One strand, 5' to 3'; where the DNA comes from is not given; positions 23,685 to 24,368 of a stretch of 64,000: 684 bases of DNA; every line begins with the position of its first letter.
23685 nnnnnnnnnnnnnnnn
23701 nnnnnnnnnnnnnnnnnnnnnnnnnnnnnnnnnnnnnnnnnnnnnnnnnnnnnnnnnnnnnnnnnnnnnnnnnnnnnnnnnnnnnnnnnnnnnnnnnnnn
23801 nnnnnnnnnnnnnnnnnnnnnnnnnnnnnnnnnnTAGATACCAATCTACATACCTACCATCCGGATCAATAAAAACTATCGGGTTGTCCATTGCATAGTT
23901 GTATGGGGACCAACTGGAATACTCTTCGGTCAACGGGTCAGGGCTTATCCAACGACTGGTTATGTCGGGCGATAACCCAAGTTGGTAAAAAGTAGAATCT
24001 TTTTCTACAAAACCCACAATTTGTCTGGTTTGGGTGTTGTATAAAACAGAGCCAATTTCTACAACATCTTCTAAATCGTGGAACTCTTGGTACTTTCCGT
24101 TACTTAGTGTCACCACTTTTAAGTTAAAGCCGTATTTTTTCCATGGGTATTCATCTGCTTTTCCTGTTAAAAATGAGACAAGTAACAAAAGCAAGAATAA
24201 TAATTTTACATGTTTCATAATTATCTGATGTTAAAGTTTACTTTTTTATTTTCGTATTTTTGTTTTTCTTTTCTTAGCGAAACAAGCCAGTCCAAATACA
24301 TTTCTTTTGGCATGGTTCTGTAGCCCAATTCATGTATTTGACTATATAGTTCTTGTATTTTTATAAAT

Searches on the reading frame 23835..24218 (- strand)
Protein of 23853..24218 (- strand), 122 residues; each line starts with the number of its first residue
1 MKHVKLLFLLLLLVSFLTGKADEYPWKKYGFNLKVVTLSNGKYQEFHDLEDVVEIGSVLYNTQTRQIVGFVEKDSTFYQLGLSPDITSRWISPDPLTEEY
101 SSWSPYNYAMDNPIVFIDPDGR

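Call 8: find_homologous_proteins(query=window:23853-24218:-, max_evalue=0.001)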
Query seq(122 aa) (122 aa): 3 proteins with E <= 0.001 among 21 candidates.
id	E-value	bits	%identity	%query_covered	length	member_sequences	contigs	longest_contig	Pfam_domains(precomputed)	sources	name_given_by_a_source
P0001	1.1e-33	134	76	65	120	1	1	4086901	-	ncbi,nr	ncbi:MAG: hypothetical protein U5Q03_04595 [Bacteroidota bacterium]|nr:hypothetical protein [Bactero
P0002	6.5e-29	118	45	98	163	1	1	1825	-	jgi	jgi:hypothetical protein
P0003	3.9e-17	80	46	82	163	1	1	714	-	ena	-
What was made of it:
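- Tried and rejected: It returned only 3 hits because of the word index (call 8).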

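Call 11: find_encoding_contigs(protein=P0001, flank=10000, max_places=3)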
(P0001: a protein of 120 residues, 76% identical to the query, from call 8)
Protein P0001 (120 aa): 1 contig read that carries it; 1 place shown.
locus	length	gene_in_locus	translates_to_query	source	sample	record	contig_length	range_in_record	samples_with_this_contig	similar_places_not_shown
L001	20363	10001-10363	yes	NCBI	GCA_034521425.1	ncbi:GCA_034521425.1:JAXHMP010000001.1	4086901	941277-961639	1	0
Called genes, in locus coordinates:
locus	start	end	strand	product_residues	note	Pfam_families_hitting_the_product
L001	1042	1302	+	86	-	PF01934:HepT-like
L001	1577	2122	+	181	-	-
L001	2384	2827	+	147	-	PF20042:DUF6444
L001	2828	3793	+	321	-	PF03050:DDE_Tnp_IS66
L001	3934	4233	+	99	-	-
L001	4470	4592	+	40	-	-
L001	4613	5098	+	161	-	-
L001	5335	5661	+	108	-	-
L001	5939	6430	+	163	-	-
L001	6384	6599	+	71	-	-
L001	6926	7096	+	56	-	-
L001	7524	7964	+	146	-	-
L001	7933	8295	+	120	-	-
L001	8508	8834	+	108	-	-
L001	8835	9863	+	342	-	-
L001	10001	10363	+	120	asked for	-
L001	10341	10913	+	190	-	-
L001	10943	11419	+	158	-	-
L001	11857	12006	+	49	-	-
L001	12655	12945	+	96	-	PF01909:NTP_transf_2, PF18765:Polbeta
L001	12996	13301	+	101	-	PF01934:HepT-like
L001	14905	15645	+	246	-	PF00795:CN_hydrolase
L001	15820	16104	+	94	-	-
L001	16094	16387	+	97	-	PF05016:ParE_toxin (weak)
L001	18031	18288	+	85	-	-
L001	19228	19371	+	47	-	-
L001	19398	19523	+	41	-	-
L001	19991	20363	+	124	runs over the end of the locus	-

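Call 26: find_related_loci(query=A1, collection=genome_contigs, flank=8000)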
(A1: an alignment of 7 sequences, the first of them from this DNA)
Query A1 (122 aa) in genome_contigs; peptide patterns used: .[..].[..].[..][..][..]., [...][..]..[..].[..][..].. (x = any residue, [..] = any of these).
600 stretches matched a pattern (row limit reached: there are more); 469 encode a relative of the query (tblastn E <= 1e-3); the best 80 are kept; 79 distinct loci.
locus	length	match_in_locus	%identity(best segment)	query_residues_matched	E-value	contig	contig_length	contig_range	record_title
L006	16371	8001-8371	77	1-122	7e-42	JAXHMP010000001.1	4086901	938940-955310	MAG: Bacteroidota bacterium isolate Salar_de_Ascotan_soil_MAG_ASO55 contig_531_polypolish, whole genome shotgun sequence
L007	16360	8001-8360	53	1-122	4e-41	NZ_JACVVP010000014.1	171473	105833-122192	Flammeovirga sp. EKP202 NODE_14_length_171473_cov_129.985256, whole genome shotgun sequence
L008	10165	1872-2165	54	25-122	2e-36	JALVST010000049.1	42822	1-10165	MAG: Flavobacteriales bacterium isolate A3_metabat2_scaf2bin.374 A3_NODE_191_length_42822_cov_8.918093, whole genome sho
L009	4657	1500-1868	46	1-122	1e-34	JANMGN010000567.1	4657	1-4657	MAG: Chitinophagales bacterium isolate OTE_70_metabat_446 OTE_70_k141_1825693, whole genome shotgun sequence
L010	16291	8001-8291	55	25-121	6e-34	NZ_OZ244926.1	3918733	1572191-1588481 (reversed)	MAG: Ekhidna sp. isolate e707b15b-2d61-49d4-a8d2-cbb35840773c chromosome 1, complete sequence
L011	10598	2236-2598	45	1-121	3e-33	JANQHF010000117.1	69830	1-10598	MAG: Saprospiraceae bacterium isolate PL23b_bin.87 k99_1117936, whole genome shotgun sequence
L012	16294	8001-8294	57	25-122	1e-32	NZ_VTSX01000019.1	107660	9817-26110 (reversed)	Chryseobacterium sp. SN22 NODE_19_length_107660_cov_18.085741, whole genome shotgun sequence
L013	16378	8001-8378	45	4-122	4e-32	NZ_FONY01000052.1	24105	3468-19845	Thermoflexibacter ruber strain GEY, DSM 9560, whole genome shotgun sequence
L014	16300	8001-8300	50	23-122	8e-32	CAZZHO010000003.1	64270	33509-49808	MAG TPA_asm: uncultured Roseivirgaceae bacterium isolate SRP135972_co1_126 genome assembly, contig: NODE_199_length_6427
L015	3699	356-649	53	25-122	2e-31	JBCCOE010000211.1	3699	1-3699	MAG: Bacteroidota bacterium isolate P01_C01_bin.97 k141_1577377_length_3699_cov_16.0000, whole genome shotgun sequence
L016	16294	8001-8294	56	25-122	3e-31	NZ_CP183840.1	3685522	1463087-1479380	Chryseobacterium sp. SW-1 chromosome, complete genome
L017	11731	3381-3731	44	4-122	5e-31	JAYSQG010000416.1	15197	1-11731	MAG: Saprospiraceae bacterium isolate GFS_11699 GFS_11699_415, whole genome shotgun sequence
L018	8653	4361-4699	46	6-121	2e-30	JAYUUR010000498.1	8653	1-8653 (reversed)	MAG: Saprospiraceae bacterium isolate GL122_UP_metabinner_4 GL122_UP_metabinner_4_497, whole genome shotgun sequence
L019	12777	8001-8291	52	25-122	1e-30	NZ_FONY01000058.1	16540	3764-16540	Thermoflexibacter ruber strain GEY, DSM 9560, whole genome shotgun sequence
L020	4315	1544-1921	45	4-122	1e-30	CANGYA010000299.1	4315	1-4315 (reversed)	MAG: Cytophagales bacterium isolate RE-15aug16-245 genome assembly, contig: RE-15aug16-C45562, whole genome shotgun sequ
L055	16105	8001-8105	71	88-122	8e-14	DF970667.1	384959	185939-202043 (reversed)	Bacteroidales bacterium 6E DNA, scaffold: BA6E_scaffold_102, whole genome shotgun sequence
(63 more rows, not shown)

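Call 31: find_homologous_proteins(query=A2, max_evalue=0.00001)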
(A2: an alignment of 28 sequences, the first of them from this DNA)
Query A2 (28 sequences) (122 aa, profile of the alignment): 314 proteins with E <= 0.00001 among 8000 candidates; the best 120 are listed.
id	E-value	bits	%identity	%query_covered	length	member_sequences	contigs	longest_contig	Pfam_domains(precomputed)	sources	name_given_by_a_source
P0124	3.3e-48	180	53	97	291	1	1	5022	PF14891.13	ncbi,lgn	-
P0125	3.5e-48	180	70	100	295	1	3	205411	-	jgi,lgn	jgi:hypothetical protein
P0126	6.1e-48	180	54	97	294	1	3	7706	PF14891.13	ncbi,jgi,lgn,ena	-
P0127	7.6e-48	179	75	100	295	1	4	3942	-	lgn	-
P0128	9.6e-48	179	75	100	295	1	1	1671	PF14891.13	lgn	-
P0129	2.9e-47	177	75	100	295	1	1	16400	-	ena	-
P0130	5.3e-47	177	75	100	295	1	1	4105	-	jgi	jgi:hypothetical protein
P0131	5.5e-47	176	75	100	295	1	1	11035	-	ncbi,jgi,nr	ncbi:MAG: hypothetical protein K0B15_16080 [Lentimicrobium sp.]|nr:hypothetical protein [Lentimicrob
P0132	6.7e-47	176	55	97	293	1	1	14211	PF14891.13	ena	-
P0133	7.1e-47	176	75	100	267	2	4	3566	-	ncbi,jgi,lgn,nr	ncbi:MAG: hypothetical protein GX587_16750 [Bacteroidales bacterium]|nr:hypothetical protein [Bacter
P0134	8.9e-47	176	53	97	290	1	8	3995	PF14891.13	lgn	-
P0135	1.7e-46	175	53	97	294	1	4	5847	-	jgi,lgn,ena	-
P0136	1.8e-46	175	75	100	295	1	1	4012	-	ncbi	-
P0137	1.9e-46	175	75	100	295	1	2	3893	-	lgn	-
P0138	2.2e-46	175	52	97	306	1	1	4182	PF14891.13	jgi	jgi:RHS repeat-associated protein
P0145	1.5e-43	165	49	100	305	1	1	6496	PF25218.2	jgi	jgi:hypothetical protein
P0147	4.8e-43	164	40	96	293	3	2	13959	-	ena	-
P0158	1.7e-40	156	42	99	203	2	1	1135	PF11042.14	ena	-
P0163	4.9e-40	154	47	83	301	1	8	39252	PF14220.12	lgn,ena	-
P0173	3.1e-39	151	44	100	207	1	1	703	PF15639.13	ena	-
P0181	2.3e-38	149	45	97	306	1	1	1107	PF15649.13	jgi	jgi:RHS repeat-associated protein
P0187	4.8e-38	148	75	76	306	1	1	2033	PF15659.13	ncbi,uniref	ncbi:JAB-like toxin 1 domain-containing protein, partial [Marinifilum sp. D737]|uniref:JAB-like toxi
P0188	5.0e-38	148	35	100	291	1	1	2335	PF15657.12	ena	-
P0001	6.4e-32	128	76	65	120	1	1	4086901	-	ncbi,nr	ncbi:MAG: hypothetical protein U5Q03_04595 [Bacteroidota bacterium]|nr:hypothetical protein [Bactero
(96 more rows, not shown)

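Call 32: search_protein_families(library=pfam, max_evalue=1, proteins=[P0145, P0158, P0163, P0173, P0181, P0187, P0188, P0124])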
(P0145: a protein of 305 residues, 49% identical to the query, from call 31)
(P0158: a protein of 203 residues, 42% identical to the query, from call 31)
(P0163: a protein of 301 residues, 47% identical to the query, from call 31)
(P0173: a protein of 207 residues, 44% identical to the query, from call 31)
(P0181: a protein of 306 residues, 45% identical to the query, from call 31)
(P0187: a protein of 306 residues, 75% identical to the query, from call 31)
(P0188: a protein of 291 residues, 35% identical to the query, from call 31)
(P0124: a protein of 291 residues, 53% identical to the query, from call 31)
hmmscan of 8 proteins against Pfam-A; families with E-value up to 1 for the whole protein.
P0145 (305 aa): 3 families
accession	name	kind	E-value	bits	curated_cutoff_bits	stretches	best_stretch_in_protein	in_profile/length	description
PF25218.1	TseH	-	1e-29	104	27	1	137-257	31-158/167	Type VI secretion system effector TseH-like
PF05903.20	Peptidase_C97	-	0.0032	17.8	29.2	1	135-271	26-130/151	PPPDE putative peptidase domain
PF04970.19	LRAT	-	0.034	14.9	24.3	1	238-257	96-115/120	Lecithin retinol acyltransferase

P0158 (203 aa): 1 family
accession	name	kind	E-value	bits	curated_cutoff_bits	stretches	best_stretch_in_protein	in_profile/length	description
PF11042.13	DUF2750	-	2.3e-07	31.3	27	1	140-194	47-101/102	Protein of unknown function (DUF2750)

P0163 (301 aa): 3 families
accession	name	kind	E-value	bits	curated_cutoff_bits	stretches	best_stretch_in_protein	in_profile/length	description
PF14220.11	DUF4329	-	5.2e-21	75.2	28.6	1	136-251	2-110/116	Domain of unknown function (DUF4329)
PF13511.11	DUF4124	-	0.0038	17.9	22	1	157-198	11-53/56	Domain of unknown function (DUF4124)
PF25448.1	DUF7897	-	0.015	14.1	27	1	51-115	135-201/595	Domain of unknown function (DUF7897)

P0173 (207 aa): 1 family
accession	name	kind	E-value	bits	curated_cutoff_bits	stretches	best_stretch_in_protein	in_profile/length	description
PF15639.11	Tox-MPTase3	-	0.0057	17.3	25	1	137-191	3-55/131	Metallopeptidase toxin 3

P0181 (306 aa): 2 families
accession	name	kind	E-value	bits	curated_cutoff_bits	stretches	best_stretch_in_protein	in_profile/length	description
PF15649.12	Tox-REase-7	-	1.9e-09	38.1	25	1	210-291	5-83/84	Restriction endonuclease fold toxin 7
PF08722.17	Tn7_TnsA-like_N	-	0.041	14.9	26.5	1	238-282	41-84/85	TnsA-like endonuclease N terminal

P0187 (306 aa): 2 families
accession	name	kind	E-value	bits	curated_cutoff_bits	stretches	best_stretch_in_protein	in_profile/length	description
PF15659.11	Toxin-JAB1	-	1e-09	39.2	21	1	181-251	2-78/87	JAB-like toxin 1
PF18444.7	RRM_9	-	0.021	15.1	25.9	1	187-235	12-59/70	RNA recognition motif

P0188 (291 aa): 1 family
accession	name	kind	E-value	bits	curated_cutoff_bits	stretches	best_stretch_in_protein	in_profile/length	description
PF15657.11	Tox-HNH-EHHH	-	4.5e-08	33.7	25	1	230-283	8-67/69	HNH/Endo VII superfamily nuclease toxins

P0124 (291 aa): 1 family
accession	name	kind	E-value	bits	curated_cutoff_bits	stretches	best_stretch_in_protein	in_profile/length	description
PF14891.12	Peptidase_M91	-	1.6e-06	29.1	25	1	129-234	10-131/176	Effector protein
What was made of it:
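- TseH-like and other T6SS-type toxin tips occur in the family (call 32).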

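Call 43: predict_structure(alignment_id=A3)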
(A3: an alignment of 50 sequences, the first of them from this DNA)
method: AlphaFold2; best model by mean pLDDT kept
length: 109 residues; sequences in the alignment: 50
mean_pLDDT: 68.1   pTM: 0.32
mean pLDDT of the five models: 68.1, 64.1, 63.6, 62.7, 60.2
residues with pLDDT >= 90: 0; 70-90: 47; 50-70: 57; < 50: 5
segments of 3 or more residues with pLDDT < 50: none
pLDDT, mean of each block of 10 residues (from residue 1): 62 68 60 81 86 67 56 55 61 76 77
secondary structure, 60 per line:
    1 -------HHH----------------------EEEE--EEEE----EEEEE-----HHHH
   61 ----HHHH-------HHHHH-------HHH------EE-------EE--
elements in order: E33-36 E39-42 E47-51 H57-60 H65-68 H76-80
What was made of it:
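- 23961..24155 (-): Tox1 N-domain (aa 22-86), the family-specific pre-core domain. AF2 alone gives pLDDT 68 (call 43).
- AF2 gives pLDDT 68 and pTM 0.32 (call 43).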

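Call 47: fold_search(model_id=the predicted structure, library=pdb)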
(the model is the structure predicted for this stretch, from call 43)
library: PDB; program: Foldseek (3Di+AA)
matches with E <= 10: 77; with E <= 0.001: 0
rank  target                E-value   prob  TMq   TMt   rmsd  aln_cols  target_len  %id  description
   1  9e92_A                2.7e+00  0.23  0.18  0.05   6.6        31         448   19  Acanthamoeba Polyphaga Mimivirus R699 (released 2025-06-11)
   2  5l7z                  3.1e+00  0.06  0.16  0.10   8.0        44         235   18  Structure of Exuperantia EXO-like domain (released 2016-07-06)
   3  5v1u_D                3.3e+00  0.05  0.16  0.20  11.6        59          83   24  TbiB1 in Complex with the TbiA(beta) Leader Peptide (released 2018-09-05)
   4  9nsn_B                4.3e+00  0.30  0.21  0.08   2.6        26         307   23  Crystal structure of the ternary complex of DCAF1 and WDR5 with PROTAC, OICR-41059 (released 2026-03-25)
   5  5v1u_C                4.3e+00  0.04  0.16  0.19  11.7        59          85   24  TbiB1 in Complex with the TbiA(beta) Leader Peptide (released 2018-09-05)
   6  3q9v_B                4.3e+00  0.04  0.15  0.17  13.8        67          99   15  Crystal structure of rra c-terminal domain(123-221) from Deinococcus radiodurans (released 2012-01-11)
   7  9b9w_B                4.6e+00  0.30  0.19  0.07   0.8        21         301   19  Crystal structure of the ternary complex of DCAF1 and WDR5 with PROTAC, OICR-40792 (released 2024-11-06)
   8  9dzs                  4.9e+00  0.11  0.21  0.06   7.8        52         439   15  Acanthamoeba Polyphaga Mimivirus R699 (released 2025-06-11)
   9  9ltj_A                4.9e+00  0.06  0.15  0.05   7.8        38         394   29  Cryo-EM structure of DDB1-DDA1-DET1 complex (released 2026-01-28)
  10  2rv8_MODEL_1_A        4.9e+00  0.02  0.14  0.13  15.4        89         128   11  Solution Structure of the PhoP DNA-Binding Domain from Mycobacterium tuberculosis (released 2015-08-12)
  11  1gxp_E                4.9e+00  0.02  0.14  0.15  15.2       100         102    8  PhoB effector domain in complex with pho box DNA. (released 2002-04-29)
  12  7sse_A                5.3e+00  0.25  0.21  0.08   2.6        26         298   23  Crystal structure of the WDR domain of human DCAF1 in complex with CYCA-117-70 (released 2021-12-15)
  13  9b9t_B                5.3e+00  0.23  0.18  0.07   0.8        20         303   20  Crystal structure of the ternary complex of DCAF1 and WDR5 with PROTAC, OICR-40407 (released 2024-11-06)
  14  9dyt_B                5.3e+00  0.21  0.18  0.05   4.2        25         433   20  Acanthamoeba Polyphaga Mimivirus R699 (released 2025-06-11)
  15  9dyt_A                5.3e+00  0.21  0.18  0.05   4.2        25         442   20  Acanthamoeba Polyphaga Mimivirus R699 (released 2025-06-11)
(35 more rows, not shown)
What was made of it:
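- Tried and rejected: Foldseek against PDB gave nothing below E = 2.7 (calls 43, 47).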

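Call 49: search_protein_representatives(alignment_id=A3)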
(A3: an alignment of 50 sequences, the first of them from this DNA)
Query: 50 sequences, 115 profile positions. Proteins with E-value up to 0.001 (for the whole library): 52057; up to 1e-10: 4749; up to 1e-30: 842. The best 150 are listed.
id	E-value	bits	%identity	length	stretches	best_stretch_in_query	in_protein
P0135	3.6e-47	175.0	-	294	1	4-113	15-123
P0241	1.0e-46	173.6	-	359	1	4-113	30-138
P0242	1.2e-46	173.3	-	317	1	4-113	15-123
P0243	1.3e-46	173.2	-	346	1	4-113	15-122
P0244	4.4e-46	171.5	-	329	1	6-113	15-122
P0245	7.8e-46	170.7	-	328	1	6-113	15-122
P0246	9.7e-46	170.4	-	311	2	6-111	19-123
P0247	1.1e-45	170.2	-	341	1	5-113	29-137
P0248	1.7e-45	169.6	-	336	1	4-113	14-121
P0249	2.2e-45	169.3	-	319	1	5-113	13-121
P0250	3.4e-45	168.7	-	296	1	6-112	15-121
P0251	3.8e-45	168.5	-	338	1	4-112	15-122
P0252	5.3e-45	168.0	-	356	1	6-112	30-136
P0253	9.0e-45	167.3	-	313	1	4-113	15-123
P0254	1.0e-44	167.1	-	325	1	5-113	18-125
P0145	2.6e-44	165.8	-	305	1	4-113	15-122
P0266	5.6e-44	164.7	-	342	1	5-112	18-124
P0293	5.4e-43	161.5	-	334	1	5-110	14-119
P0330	9.1e-42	157.6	-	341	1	5-113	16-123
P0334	1.3e-41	157.1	-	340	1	3-113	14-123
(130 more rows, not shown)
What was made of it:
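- Checked: The same N-terminal module recurs in hundreds of proteins from other genomes (calls 26, 31, 49).
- All of the top 150 are 133-404 aa (most 300-400), with the module at about aa 15-125 (call 49).
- Tried and rejected: This was solved by searching with alignments (calls 31, 49).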

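Call 60: search_protein_families(library=pfam, max_evalue=10, proteins=[L055:4191-4535:+])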
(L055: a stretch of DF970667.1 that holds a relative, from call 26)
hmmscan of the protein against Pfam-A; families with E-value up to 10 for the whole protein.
L055:4191-4535:+ (114 aa): 6 families
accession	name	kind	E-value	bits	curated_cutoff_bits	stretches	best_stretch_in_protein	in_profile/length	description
PF09450.16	DUF2019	-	0.00026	21.4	23.3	1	11-94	6-91/105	Domain of unknown function (DUF2019)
PF23116.1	HHD_RTEL1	-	0.047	14.5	27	1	5-60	27-82/102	RTEL1, HHD domain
PF23448.1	CAP-like_CFAP184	-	0.052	14.2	27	1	28-76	15-63/131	CFAP184 CAP-like domain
PF07515.17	TraI_2_C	-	0.059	13.8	27.3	1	10-67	41-101/126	Putative conjugal transfer nickase/helicase TraI C-term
PF02985.28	HEAT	-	0.078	13.7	23.5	1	50-70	1-21/31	HEAT repeat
PF22928.2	INTS1_R4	-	0.13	12.7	27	0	31-66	10-50/102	Integrator complex subunit 1, R4 domain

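Call 61: search_protein_families(library=pfam, max_evalue=0.1, proteins=[P0147, P0254, P0334, P0266, L001:10305-10913:+, P0330, P0293])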
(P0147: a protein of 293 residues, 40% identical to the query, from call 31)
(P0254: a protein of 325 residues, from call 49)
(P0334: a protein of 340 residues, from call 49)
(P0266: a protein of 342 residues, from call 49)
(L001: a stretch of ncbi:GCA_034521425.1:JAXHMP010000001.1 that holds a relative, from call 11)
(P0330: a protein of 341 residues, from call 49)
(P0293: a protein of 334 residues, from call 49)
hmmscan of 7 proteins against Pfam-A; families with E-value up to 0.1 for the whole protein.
P0147 (293 aa): 0 families

P0254 (325 aa): 1 family
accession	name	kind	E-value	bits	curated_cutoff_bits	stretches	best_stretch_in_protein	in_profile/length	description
PF13265.11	DUF4056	-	0.021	14.6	23.6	0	209-253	168-211/266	Protein of unknown function (DUF4056)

P0334 (340 aa): 0 families

P0266 (342 aa): 1 family
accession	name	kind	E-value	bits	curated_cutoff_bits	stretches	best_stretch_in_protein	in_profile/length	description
PF13265.11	DUF4056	-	0.01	15.6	23.6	0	227-252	161-186/266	Protein of unknown function (DUF4056)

L001:10305-10913:+ (202 aa): 1 family
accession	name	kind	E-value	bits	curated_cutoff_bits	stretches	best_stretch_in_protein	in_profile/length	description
PF13265.11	DUF4056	-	0.022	14.6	23.6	0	87-110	161-184/266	Protein of unknown function (DUF4056)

P0330 (341 aa): 0 families

P0293 (334 aa): 1 family
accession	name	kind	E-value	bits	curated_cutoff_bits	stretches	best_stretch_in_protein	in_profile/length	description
PF11429.13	Colicin_D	-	6.5e-18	65.3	25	1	244-325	2-82/84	Colicin D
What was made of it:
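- Pfam families found on the C-termini: Peptidase_M91, TseH, DUF4329, Tox-MPTase3, Tox-REase-7, Toxin-JAB1, Tox-HNH-EHHH and Colicin_D (calls 31, 32, 61).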
